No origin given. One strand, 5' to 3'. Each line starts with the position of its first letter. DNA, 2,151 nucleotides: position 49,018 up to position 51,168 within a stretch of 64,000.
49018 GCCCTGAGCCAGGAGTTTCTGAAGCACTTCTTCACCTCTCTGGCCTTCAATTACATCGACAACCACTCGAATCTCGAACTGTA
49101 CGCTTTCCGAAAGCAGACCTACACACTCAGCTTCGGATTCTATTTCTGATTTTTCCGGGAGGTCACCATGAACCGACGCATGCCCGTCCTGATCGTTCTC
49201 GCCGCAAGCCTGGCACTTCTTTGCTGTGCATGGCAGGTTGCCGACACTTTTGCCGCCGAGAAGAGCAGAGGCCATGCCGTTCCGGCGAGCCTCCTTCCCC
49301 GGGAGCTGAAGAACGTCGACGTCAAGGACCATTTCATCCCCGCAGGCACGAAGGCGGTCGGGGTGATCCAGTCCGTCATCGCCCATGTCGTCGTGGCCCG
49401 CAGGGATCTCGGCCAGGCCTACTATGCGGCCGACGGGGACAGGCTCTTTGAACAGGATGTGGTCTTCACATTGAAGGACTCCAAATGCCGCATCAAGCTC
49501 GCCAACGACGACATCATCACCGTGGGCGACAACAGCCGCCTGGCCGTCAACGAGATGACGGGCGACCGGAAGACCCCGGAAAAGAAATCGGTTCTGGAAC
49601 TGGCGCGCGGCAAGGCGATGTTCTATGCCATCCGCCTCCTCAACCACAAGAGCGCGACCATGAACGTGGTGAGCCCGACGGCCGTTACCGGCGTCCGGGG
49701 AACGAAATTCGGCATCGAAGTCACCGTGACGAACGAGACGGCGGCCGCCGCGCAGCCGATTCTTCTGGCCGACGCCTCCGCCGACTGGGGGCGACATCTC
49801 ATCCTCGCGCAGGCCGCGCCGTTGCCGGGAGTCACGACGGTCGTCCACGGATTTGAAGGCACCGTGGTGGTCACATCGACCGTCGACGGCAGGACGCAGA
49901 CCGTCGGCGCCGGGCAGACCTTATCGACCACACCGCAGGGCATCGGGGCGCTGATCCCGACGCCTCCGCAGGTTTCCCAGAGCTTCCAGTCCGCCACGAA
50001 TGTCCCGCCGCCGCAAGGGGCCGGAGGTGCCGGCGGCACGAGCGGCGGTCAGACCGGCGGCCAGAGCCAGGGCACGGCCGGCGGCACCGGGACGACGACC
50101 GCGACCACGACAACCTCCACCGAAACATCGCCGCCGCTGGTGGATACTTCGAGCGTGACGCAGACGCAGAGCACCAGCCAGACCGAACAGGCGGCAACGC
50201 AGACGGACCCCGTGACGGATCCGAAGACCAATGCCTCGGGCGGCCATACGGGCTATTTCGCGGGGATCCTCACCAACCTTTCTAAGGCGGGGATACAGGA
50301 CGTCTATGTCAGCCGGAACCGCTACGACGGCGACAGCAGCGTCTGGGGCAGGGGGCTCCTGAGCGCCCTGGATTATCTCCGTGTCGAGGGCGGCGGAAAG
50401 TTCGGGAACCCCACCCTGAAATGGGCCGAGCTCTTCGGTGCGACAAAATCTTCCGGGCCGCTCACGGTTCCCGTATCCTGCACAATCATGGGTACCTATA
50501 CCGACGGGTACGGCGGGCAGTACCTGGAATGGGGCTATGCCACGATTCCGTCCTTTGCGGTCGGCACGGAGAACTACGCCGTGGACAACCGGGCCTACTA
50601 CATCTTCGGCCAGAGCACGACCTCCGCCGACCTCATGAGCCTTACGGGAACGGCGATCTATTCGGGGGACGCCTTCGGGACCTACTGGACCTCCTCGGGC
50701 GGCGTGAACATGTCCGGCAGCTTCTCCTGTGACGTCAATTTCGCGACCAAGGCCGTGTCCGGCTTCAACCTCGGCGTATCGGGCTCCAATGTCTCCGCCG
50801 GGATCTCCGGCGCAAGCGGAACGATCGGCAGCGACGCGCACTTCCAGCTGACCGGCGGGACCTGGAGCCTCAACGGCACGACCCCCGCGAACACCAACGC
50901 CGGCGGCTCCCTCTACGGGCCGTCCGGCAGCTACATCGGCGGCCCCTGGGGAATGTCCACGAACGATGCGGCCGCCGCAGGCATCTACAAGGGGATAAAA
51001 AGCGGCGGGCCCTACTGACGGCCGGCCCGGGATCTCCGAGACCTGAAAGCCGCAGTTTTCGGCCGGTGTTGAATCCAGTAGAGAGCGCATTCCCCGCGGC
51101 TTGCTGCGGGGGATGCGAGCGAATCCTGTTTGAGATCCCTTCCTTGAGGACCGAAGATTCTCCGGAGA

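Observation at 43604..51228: Fe3+-type ABC importer operon extended by a Slam/DUF560 (type XI secretion-like) protein and its putative cargo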

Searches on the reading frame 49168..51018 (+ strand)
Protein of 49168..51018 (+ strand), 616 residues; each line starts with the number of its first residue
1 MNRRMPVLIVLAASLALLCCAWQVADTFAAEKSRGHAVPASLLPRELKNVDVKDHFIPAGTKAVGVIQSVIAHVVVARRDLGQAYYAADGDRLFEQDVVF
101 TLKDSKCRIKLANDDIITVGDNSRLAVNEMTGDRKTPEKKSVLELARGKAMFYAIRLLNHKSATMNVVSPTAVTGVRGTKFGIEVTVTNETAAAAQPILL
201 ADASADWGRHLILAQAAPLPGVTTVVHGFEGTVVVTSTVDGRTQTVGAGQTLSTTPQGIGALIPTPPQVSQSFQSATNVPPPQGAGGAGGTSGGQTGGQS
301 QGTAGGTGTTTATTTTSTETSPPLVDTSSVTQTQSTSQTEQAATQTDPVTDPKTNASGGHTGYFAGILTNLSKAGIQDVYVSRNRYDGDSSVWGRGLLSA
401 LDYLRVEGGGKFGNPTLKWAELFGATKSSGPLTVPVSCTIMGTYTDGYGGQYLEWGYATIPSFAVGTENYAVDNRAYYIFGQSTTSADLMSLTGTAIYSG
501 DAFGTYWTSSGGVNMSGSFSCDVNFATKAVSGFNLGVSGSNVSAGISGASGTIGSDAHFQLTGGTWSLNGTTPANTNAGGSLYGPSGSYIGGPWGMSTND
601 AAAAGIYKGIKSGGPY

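Call 3: search_protein_families(library=pfam, proteins=[window:49168-51018:+], max_evalue=0.1)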
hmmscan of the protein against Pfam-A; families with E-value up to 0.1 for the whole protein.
window:49168-51018:+ (616 aa): 2 families
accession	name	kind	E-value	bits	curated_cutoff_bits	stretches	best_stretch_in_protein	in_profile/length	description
PF04773.18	FecR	-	3.1e-08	34.4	24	1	98-185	2-80/97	FecR protein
PF08794.16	FHBP_C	-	0.051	14.9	28.1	1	490-563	3-69/97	Factor H binding protein, C-terminal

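Call 4: search_protein_families(library=ncbifam, proteins=[window:49168-51018:+], max_evalue=0.1)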
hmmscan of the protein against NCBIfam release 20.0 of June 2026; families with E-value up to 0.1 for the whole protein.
window:49168-51018:+ (616 aa): 4 families
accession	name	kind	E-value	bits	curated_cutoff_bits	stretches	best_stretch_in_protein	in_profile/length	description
NF047849.1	Lsa33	exception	1.5e-11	44.1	420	1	91-189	55-152/310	surface adhesin Lsa33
NF033165.1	lipo_LipL45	exception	1.3e-06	27.7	350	1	87-189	61-160/391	lipoprotein LipL45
NF033682.1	retention_LapA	subfamily_domain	9.9e-05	22.6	50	1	64-132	3-70/145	retention module-containing protein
NF047876.1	Lsa19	exception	0.004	16.9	250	1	91-193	33-126/182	adhesin Lsa19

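Call 6: search_solved_structures(query=window:49168-51018:+, max_evalue=10, show_alignments=2)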
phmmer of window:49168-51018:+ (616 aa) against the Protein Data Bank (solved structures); distinct sequences matched with E-value up to 10: 15.
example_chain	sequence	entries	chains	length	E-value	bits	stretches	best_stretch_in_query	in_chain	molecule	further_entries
5o1r_A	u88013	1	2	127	5e-05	25.3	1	491-606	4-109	GNA2132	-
6cuj_A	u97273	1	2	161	7.5e-05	24.7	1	490-606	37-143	Gna2132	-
2lfu_A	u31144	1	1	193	0.00025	22.9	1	490-606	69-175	Gna2132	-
7d3k_L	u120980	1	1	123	0.025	16.3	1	425-512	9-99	B77 VL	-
7swd_J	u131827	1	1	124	0.025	16.3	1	443-512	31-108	1C3 heavy chain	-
5jjq_A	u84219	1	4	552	0.088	14.5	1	116-231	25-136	AMP-dependent synthetase and ligase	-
8iyg_A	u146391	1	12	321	0.13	14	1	277-338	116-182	Gap junction delta-2 protein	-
7xl8_A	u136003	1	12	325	0.13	13.9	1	277-338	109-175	Gap junction delta-2 protein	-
3pqu_A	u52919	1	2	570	0.13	13.9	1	475-607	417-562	Transferrin binding protein B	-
4o3w_A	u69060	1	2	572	0.14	13.9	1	475-607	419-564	Transferrin binding protein B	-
8xh8_A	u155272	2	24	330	0.14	13.9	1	277-338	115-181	Gap junction delta-2 protein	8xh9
8qoj_A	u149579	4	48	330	0.14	13.9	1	277-338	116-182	Gap junction delta-2 protein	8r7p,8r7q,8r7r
8xgd_A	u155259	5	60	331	0.14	13.9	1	277-338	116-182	Gap junction delta-2 protein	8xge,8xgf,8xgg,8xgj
7xkk_A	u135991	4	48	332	0.14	13.9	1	277-338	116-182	Gap junction delta-2 protein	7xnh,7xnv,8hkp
4rxu_A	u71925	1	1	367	4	9.1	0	287-311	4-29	Periplasmic sugar-binding protein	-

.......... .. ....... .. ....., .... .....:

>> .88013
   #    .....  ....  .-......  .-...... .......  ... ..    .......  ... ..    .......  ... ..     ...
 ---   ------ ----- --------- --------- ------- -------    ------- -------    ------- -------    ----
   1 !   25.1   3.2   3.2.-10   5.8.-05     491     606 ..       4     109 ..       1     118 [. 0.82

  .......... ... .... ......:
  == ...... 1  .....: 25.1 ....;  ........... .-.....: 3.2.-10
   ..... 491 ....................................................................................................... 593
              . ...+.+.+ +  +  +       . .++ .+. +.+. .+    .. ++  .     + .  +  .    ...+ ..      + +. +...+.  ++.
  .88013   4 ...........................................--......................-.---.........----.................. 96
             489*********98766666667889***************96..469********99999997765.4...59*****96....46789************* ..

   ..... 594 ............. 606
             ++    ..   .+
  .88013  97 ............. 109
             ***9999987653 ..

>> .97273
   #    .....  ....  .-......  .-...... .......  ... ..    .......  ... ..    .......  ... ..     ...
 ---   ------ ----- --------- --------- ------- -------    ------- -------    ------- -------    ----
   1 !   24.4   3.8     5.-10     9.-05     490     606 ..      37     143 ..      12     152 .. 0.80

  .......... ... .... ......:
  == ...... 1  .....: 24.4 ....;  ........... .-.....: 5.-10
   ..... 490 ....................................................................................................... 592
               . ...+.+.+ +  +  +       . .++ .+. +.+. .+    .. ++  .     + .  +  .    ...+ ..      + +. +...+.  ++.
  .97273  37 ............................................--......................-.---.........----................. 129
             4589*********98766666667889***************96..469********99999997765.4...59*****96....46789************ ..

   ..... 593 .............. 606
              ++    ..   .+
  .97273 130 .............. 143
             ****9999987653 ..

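Call 9: find_homologous_proteins(query=window:49168-51018:+, max_evalue=0.001)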
Query window:49168-51018:+ (616 aa): 33 proteins with E <= 0.001 among 8000 candidates.
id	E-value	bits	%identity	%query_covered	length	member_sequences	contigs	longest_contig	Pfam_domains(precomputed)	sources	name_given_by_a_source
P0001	0.0e+0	1316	97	100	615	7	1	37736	PF04773.19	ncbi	-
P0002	0.0e+0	1080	79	99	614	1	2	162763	PF04773.19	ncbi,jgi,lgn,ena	-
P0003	4.3e-237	807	60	99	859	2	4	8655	PF04773.19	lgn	-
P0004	7.9e-228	776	82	69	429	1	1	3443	PF04773.19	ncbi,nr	ncbi:MAG: FecR domain-containing protein, partial [Syntrophales bacterium]|nr:FecR domain-containing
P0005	3.6e-226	770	56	100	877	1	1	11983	PF04773.19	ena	-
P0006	1.9e-210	719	53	99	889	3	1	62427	PF04773.19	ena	-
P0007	1.1e-207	709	52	100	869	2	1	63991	PF04773.19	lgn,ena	-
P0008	3.4e-207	708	56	100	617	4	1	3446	PF04773.19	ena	-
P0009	7.8e-205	700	55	99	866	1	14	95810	PF04773.19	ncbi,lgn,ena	-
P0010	1.4e-200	686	55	99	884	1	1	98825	PF04773.19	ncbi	-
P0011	4.8e-200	684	53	97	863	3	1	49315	PF04773.19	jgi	jgi:hypothetical protein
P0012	2.4e-198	679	52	99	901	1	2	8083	PF04773.19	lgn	-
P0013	1.6e-193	663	52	99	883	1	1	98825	PF04773.19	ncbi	-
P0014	2.0e-193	662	81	62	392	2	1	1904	-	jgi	-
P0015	2.8e-191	655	52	99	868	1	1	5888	PF04773.19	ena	-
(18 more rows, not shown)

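Call 12: find_encoding_contigs(protein=P0002, flank=10000, max_places=2)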
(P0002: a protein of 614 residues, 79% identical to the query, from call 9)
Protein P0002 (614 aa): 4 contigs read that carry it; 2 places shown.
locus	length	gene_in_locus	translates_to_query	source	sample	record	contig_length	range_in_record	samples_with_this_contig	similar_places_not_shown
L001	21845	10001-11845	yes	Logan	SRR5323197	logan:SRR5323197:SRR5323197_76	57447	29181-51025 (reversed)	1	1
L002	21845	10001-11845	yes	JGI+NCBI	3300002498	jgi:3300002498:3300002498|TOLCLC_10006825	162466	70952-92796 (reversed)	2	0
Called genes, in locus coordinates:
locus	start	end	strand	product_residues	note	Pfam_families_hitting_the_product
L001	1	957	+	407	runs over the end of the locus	PF00890:FAD_binding_2, PF12831:FAD_oxidored (faint)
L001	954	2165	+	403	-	PF13183:Fer4_8, PF02754:CCG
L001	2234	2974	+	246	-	PF03734:YkuD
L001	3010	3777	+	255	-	PF01427:Peptidase_M15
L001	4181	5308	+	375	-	PF13531:SBP_bac_11, PF01547:SBP_bac_1, PF13416:SBP_bac_8, PF13343:SBP_bac_6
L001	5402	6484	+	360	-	PF00005:ABC_tran, PF13304:AAA_21 (faint), PF08402:TOBE_2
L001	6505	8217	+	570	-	PF00528:BPD_transp_1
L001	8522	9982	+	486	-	PF24575:TPR_Slam, PF07719:TPR_2 (faint), PF13432:TPR_16 (faint), PF14559:TPR_19 (weak), PF04575:SlipAM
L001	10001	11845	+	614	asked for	PF04773:FecR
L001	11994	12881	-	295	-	PF00892:EamA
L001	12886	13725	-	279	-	PF01694:Rhomboid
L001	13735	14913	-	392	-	PF01963:TraB_PrgY_gumN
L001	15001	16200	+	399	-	PF01938:TRAM, PF05958:tRNA_U5-meth_tr, PF03602:Cons_hypoth95 (weak), PF13847:Methyltransf_31 (weak), PF13649:Methyltransf_25 (faint)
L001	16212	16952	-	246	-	PF00753:Lactamase_B, PF12706:Lactamase_B_2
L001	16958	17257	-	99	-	-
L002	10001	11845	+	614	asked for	PF04773:FecR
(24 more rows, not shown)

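Call 13: find_encoding_contigs(protein=P0010, flank=10000, max_places=2)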
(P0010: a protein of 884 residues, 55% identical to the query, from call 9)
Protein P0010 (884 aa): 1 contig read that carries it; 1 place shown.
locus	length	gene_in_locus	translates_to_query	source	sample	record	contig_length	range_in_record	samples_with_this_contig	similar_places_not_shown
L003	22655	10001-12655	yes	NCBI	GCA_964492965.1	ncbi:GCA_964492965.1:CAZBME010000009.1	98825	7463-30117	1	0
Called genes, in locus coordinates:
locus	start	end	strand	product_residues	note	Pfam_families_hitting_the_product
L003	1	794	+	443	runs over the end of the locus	PF02844:GARS_N, PF01071:GARS_A, PF02843:GARS_C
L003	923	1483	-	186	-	PF00440:TetR_N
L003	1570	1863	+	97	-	PF11196:DUF2834 (weak)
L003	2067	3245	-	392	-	PF01808:AICARFT_IMPCHas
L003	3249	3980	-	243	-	PF07826:IMP_cyclohyd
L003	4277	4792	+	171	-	PF00731:AIRC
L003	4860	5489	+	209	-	PF01300:Sua5_yciO_yrdC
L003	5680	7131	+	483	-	PF07719:TPR_2 (faint), PF12895:ANAPC3 (faint), PF13432:TPR_16 (weak), PF24575:TPR_Slam, PF14559:TPR_19, PF04575:SlipAM (weak)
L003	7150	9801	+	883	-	PF04773:FecR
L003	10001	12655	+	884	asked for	PF04773:FecR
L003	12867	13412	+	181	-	PF03938:OmpH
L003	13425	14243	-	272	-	PF13717:Zn_ribbon_4, PF13719:Zn_ribbon_5, PF11906:DUF3426 (weak)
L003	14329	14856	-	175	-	PF00156:Pribosyltran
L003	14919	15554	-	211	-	-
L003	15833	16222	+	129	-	-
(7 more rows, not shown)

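Call 22: find_related_loci(query=A1, collection=genome_contigs, flank=10000)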
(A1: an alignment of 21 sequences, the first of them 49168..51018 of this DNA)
Query A1 (616 aa) in genome_contigs; peptide patterns used: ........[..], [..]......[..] (x = any residue, [..] = any of these).
124 stretches matched a pattern; 100 encode a relative of the query (tblastn E <= 1e-3); the best 80 are kept; 77 distinct loci.
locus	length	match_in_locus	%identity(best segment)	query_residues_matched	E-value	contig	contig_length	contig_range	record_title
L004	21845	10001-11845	81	1-611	0e+0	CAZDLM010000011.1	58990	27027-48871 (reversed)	MAG TPA_asm: uncultured Syntrophaceae bacterium isolate SRP263991_co1_532 genome assembly, contig: NODE_436_length_58990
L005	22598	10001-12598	55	2-614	0e+0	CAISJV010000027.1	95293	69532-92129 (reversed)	MAG: uncultured delta proteobacterium isolate AlinenLipids_bin-9048 genome assembly, contig: bin-9048:27/95, whole genom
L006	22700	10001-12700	51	1-612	0e+0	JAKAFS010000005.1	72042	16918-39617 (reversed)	MAG: Deltaproteobacteria bacterium isolate WY2.bin112 NODE_497_length_72042_cov_1.654703, whole genome shotgun sequence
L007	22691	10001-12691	51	1-611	0e+0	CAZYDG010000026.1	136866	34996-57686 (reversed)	MAG TPA_asm: uncultured Syntrophaceae bacterium isolate SRP293105_co2_5 genome assembly, contig: k141_23198, whole genom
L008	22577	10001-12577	55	1-609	2e-180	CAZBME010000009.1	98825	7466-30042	MAG TPA_asm: uncultured Syntrophaceae bacterium isolate SRP302447_co2_781 genome assembly, contig: NODE_711_length_98825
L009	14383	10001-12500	54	27-613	3e-155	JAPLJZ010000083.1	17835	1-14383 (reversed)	MAG: Deltaproteobacteria bacterium isolate LacPavin_0419_WC70S_MAG_52_23 LacPavin_0419_WC70S_scaffold_335936, whole geno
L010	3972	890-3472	47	1-611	2e-149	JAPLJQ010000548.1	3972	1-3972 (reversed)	MAG: Deltaproteobacteria bacterium isolate LacPavin_0419_WC70S_MAG_49_10 LacPavin_0419_WC70S_scaffold_1331253, whole gen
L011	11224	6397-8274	41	1-611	4e-138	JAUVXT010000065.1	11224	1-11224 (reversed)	MAG: Deltaproteobacteria bacterium isolate CSMAG_1223 CSMAG_1223_k141_1011448_length_11224_cov_8.0000, whole genome shot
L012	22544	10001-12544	41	1-611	9e-136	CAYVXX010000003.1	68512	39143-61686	MAG TPA_asm: uncultured Syntrophales bacterium isolate SRP178699_co1_423 genome assembly, contig: NODE_307_length_68512_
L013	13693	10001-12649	40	1-611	3e-134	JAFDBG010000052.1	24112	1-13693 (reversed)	MAG: Deltaproteobacteria bacterium isolate AB_69_Bin_260 AB_69_Bin_260_scaffold_6266, whole genome shotgun sequence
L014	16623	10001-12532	42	1-608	3e-133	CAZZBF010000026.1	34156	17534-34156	MAG TPA_asm: uncultured Syntrophales bacterium isolate binchicken_co405_343 genome assembly, contig: NODE_1722_length_34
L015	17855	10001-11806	39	1-611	7e-128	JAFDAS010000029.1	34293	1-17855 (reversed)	MAG: Deltaproteobacteria bacterium isolate AB_3033_Bin_88 AB_3033_Bin_88_scaffold_3998, whole genome shotgun sequence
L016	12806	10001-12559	41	3-611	5e-120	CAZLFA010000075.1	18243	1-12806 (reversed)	MAG TPA_asm: uncultured Syntrophaceae bacterium isolate SRP278314_co1_340 genome assembly, contig: NODE_3819_length_1824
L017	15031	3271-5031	38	3-611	8e-113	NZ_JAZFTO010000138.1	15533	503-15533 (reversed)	MAG: Candidatus Desulfatibia sp. isolate BS2bin.35 BS2bin.35_138, whole genome shotgun sequence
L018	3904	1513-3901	39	8-596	1e-112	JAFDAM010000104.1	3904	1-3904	MAG: Deltaproteobacteria bacterium isolate AB_3033_Bin_183 AB_3033_Bin_183_scaffold_45563, whole genome shotgun sequence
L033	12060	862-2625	35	34-613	5e-87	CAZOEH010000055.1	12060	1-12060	MAG TPA_asm: uncultured Desulfonema sp. isolate SRP062349_co5_33 genome assembly, contig: NODE_2151_length_12060_cov_7.7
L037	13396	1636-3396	35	3-616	5e-85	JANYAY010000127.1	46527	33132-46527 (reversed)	MAG: Deltaproteobacteria bacterium isolate GL140_5_metabat_391 GL140_5_k141_97179, whole genome shotgun sequence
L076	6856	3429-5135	35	1-611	2e-47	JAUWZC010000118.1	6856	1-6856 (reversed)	MAG: Desulfobacteraceae bacterium isolate CSMAG_2726 CSMAG_2726_k141_73655_length_6856_cov_48.4902, whole genome shotgun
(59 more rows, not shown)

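Call 48: predict_structure(alignment_id=A3)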
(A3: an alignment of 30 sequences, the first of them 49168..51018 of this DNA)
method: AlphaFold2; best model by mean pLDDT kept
length: 616 residues; sequences in the alignment: 30
mean_pLDDT: 75.9   pTM: 0.49
mean pLDDT of the five models: 75.9, 75.7, 74.4, 74.2, 73.0
residues with pLDDT >= 90: 201; 70-90: 244; 50-70: 66; < 50: 105
segments of 3 or more residues with pLDDT < 50: 22-32, 190-219, 284-343
pLDDT, mean of each block of 10 residues (from residue 1): 57 66 39 60 73 81 86 84 85 88 87 89 85 71 86 76 73 74 76 36 33 37 81 75 78 77 74 79 41 25 26 29 33 29 65 91 94 89 92 93 87 84 89 90 79 90 89 89 91 92 93 94 95 96 97 96 96 97 92 95 97 61
secondary structure, 60 per line:
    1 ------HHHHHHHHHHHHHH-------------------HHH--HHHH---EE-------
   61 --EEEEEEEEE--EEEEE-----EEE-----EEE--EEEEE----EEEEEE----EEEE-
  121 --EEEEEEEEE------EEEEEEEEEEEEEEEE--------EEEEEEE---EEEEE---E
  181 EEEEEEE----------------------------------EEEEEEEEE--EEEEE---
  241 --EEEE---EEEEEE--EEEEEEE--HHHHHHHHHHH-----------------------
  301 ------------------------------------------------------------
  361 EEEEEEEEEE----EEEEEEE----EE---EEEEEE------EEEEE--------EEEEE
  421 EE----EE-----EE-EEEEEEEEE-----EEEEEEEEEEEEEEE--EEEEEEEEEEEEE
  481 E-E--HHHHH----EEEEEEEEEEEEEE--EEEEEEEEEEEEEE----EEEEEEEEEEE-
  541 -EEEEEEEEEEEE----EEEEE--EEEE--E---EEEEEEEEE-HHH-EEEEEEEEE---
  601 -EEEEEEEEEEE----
elements in order: H7-20 H45-48 E63-71 E74-78 E84-86 E92-94 E97-101 E106-111 E116-119 E123-131 E138-153 E162-168 E172-176 E180-187 E222-230 E233-237 E243-246 E250-255 E258-264 H267-277 E361-370 E375-381 E391-396 E403-407 E416-422 E437-445 E451-465 E468-481 H486-490 E495-508 E511-524 E529-539 E542-553 E558-562 E565-568 E575-583 E589-597 E602-612
